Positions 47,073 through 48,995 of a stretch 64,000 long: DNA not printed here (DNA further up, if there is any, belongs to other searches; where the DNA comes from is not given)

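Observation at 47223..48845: Eukaryote-like kidney-type glutaminase (EF-hand-like N-domain + glutaminase + ankyrin repeats) in a bacterium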

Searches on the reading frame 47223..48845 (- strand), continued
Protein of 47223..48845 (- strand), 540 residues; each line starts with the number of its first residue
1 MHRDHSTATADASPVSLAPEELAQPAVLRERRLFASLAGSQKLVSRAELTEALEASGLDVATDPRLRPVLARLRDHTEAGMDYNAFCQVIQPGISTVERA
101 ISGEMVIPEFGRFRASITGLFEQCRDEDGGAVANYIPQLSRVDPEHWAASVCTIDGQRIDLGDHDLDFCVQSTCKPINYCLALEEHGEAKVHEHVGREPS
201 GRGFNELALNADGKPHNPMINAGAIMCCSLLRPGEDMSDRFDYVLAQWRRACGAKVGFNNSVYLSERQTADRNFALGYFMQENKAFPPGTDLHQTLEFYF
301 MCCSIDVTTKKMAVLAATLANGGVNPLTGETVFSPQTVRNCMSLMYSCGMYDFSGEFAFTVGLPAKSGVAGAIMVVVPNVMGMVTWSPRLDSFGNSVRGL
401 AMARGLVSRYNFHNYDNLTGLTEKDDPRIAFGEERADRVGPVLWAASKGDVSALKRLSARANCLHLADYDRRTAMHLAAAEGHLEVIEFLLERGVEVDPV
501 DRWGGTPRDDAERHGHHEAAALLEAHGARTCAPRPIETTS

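Call 9: find_related_loci(query=window:47223-48845:-, collection=genome_contigs, flank=6000)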
Query window:47223-48845:- (540 aa) in genome_contigs; peptide patterns used: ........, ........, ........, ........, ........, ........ (x = any residue, [..] = any of these).
137 stretches matched a pattern; 47 encode a relative of the query (tblastn E <= 1e-3); 47 distinct loci.
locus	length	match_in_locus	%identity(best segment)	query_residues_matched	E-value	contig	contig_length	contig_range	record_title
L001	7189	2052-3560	59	29-529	0e+0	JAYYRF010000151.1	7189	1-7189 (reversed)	MAG: Myxococcota bacterium isolate DS_MAG67 DS_MAG67_0151, whole genome shotgun sequence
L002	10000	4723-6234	59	26-527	0e+0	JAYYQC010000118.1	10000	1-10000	MAG: Myxococcota bacterium isolate DS_MAG40 DS_MAG40_0118, whole genome shotgun sequence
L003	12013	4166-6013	57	29-529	0e+0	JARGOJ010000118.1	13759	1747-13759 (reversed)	MAG: Planctomycetota bacterium isolate bin_em_oilr2.004 NODE_2280_length_13759_cov_4.213222, whole genome shotgun sequen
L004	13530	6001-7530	56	29-536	0e+0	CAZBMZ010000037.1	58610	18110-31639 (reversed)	MAG TPA_asm: uncultured Clostridia bacterium isolate SRP090828_co2_158 genome assembly, contig: NODE_201_length_58610_co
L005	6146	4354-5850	57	29-527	0e+0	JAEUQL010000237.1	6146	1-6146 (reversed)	MAG: Blastocatellia bacterium isolate new MAG-250 NODE_237_length_6146_cov_3.244027, whole genome shotgun sequence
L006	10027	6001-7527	58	29-535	0e+0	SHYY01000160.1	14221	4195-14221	MAG: Myxococcales bacterium isolate Baikal-deep-G131 BACOMB-C20572, whole genome shotgun sequence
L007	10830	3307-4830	56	29-529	0e+0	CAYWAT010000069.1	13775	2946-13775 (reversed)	MAG TPA_asm: uncultured Polyangiales bacterium isolate SRP135972_co2_31 genome assembly, contig: NODE_4636_length_13775_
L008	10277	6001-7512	57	29-529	0e+0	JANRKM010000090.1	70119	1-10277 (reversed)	MAG: Kofleriaceae bacterium isolate bins.76 k141_2907939, whole genome shotgun sequence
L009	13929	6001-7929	53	2-534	0e+0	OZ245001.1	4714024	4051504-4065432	MAG: Nitrospirales bacterium isolate bac9a1a3-9b3b-4908-8e4e-8c10ff1519cc genome assembly, chromosome: 1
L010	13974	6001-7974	55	3-530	0e+0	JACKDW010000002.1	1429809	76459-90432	MAG: Myxococcales bacterium isolate HK-STAS-MYXO-17 HK-STAS-MYXO-17_2, whole genome shotgun sequence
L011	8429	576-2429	56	30-528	0e+0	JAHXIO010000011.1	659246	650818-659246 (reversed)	MAG: Candidatus Thiodiazotropha sp. (ex Monitilora ramsayi) isolate L094_Th1 c_000000000003, whole genome shotgun sequen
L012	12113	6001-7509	57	29-528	0e+0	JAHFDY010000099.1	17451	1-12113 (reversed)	MAG: Myxococcales bacterium isolate nzgw256 NODE_2041_length_17452_cov_4.564941, whole genome shotgun sequence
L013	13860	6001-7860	56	29-530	0e+0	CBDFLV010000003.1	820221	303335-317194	MAG: Acidobacteriota bacterium isolate 7a8d91ef-8417-43da-8691-8f404d5ac280 genome assembly, contig: contig_3, whole gen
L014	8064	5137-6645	56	29-528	0e+0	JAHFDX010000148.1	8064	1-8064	MAG: Myxococcales bacterium isolate nzgw255 NODE_7092_length_8065_cov_2.526183, whole genome shotgun sequence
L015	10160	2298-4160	56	29-528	0e+0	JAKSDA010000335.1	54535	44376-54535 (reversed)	MAG: Proteobacteria bacterium isolate MAG.37 k141_4808534, whole genome shotgun sequence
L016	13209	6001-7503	56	29-529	0e+0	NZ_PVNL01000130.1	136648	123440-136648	Enhygromyxa salina strain SWB007 ENSA7_contig000130, whole genome shotgun sequence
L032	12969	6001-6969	72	106-428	2e-159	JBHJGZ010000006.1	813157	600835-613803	MAG: Myxococcota bacterium isolate sb_S8C902_1 S8Ck141_74051, whole genome shotgun sequence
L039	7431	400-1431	55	86-428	9e-136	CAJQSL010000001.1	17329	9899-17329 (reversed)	MAG: uncultured Francisellaceae bacterium isolate RIS_SAG_18 genome assembly, contig: c_000000001469, whole genome shotg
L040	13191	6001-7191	38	43-418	1e-77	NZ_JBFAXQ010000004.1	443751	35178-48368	Kribbella sp. NPDC051952 NPDC051952_97_C11.ctg-0004, whole genome shotgun sequence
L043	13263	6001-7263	39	12-415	1e-81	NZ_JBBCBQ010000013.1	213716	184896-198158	Kribbella sp. CCNWLW201 scaffold13, whole genome shotgun sequence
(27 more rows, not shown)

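Call 11: find_encoding_contigs(protein=P0001, flank=8000, max_places=4)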
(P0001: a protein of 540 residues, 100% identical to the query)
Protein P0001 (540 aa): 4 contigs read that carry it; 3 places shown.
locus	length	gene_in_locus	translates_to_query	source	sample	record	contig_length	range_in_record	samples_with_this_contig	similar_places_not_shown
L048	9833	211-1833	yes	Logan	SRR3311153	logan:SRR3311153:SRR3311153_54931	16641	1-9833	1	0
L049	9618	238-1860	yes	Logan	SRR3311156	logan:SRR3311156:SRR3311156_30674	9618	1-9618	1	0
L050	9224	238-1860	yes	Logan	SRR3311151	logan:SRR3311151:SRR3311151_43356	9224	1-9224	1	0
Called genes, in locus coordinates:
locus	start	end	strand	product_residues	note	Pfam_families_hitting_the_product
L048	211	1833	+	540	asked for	PF17959:EF-hand_14 (weak), PF04960:Glutaminase, PF12796:Ank_2, PF13606:Ank_3 (faint), PF13637:Ank_4 (weak), PF00023:Ank (weak), PF13637:Ank_4 (weak)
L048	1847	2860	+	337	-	-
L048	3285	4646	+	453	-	PF04932:Wzy_C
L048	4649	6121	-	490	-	-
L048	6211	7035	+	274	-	PF00165:HTH_AraC (faint), PF12833:HTH_18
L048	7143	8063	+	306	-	PF00657:Lipase_GDSL, PF13472:Lipase_GDSL_2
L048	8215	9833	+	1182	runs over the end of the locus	PF01855:POR_N, PF17147:PFOR_II, PF01558:POR, PF10371:EKR, PF12838:Fer4_7, PF13183:Fer4_8, PF13187:Fer4_9, PF13484:Fer4_16, +6 more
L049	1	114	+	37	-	?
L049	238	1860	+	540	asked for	PF17959:EF-hand_14 (weak), PF04960:Glutaminase, PF12796:Ank_2, PF13606:Ank_3 (faint), PF13637:Ank_4 (weak), PF00023:Ank (weak), PF13637:Ank_4 (weak)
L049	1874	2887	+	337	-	-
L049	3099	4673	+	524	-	PF04932:Wzy_C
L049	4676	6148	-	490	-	-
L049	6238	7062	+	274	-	PF00165:HTH_AraC (faint), PF12833:HTH_18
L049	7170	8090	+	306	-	PF00657:Lipase_GDSL, PF13472:Lipase_GDSL_2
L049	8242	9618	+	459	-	?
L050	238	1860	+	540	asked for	PF17959:EF-hand_14 (weak), PF04960:Glutaminase, PF12796:Ank_2, PF13606:Ank_3 (faint), PF13637:Ank_4 (weak), PF00023:Ank (weak), PF13637:Ank_4 (weak)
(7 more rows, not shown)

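Call 21: search_protein_representatives(protein=window:47223-48845:-)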
Query: 540 residues. Proteins with E-value up to 0.001 (for the whole library): 97113; up to 1e-10: 22135; up to 1e-30: 2361. The best 150 are listed.
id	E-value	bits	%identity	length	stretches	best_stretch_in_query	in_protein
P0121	6.3e-285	962.2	50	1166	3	34-491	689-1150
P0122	4.8e-273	922.9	48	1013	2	52-524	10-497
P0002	4.9e-270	913.0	48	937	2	30-519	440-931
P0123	2.2e-264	894.4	48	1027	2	60-524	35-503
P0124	3.2e-252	854.2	45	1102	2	37-525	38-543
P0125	8.9e-248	839.6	52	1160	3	94-530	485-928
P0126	3.6e-247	837.6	46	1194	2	39-533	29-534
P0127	9.3e-239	809.8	40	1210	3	49-519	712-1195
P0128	2.0e-237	805.4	48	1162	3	41-524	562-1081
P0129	1.1e-224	763.4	41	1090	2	30-522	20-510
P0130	4.5e-221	751.4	44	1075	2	96-525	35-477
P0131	1.5e-220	749.7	43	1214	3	78-524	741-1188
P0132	6.1e-219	744.4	42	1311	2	97-536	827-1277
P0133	3.0e-204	695.9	44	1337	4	97-525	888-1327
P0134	3.2e-199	679.3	43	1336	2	100-530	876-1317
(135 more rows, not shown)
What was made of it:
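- Tried and rejected: The 1.84-billion-protein search (call 21) returned 150 unnamed hits, many of them long multi-copy proteins.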

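Call 25: list_cluster_members(proteins=[P0001, P0005, P0003])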
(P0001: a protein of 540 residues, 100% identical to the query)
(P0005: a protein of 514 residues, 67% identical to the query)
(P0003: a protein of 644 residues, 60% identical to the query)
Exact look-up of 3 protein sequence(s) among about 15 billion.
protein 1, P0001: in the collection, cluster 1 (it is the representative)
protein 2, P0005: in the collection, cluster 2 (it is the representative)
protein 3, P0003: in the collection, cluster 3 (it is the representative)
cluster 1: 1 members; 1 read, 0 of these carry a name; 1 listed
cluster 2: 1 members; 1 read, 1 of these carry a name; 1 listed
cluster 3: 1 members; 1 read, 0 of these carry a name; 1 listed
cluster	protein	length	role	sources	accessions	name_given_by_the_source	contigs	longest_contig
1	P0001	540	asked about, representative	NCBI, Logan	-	-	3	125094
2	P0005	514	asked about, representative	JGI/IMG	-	glutaminase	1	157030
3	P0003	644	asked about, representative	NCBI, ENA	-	-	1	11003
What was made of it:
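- Tried and rejected: It gave no names for the query or its closest relatives (call 25).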
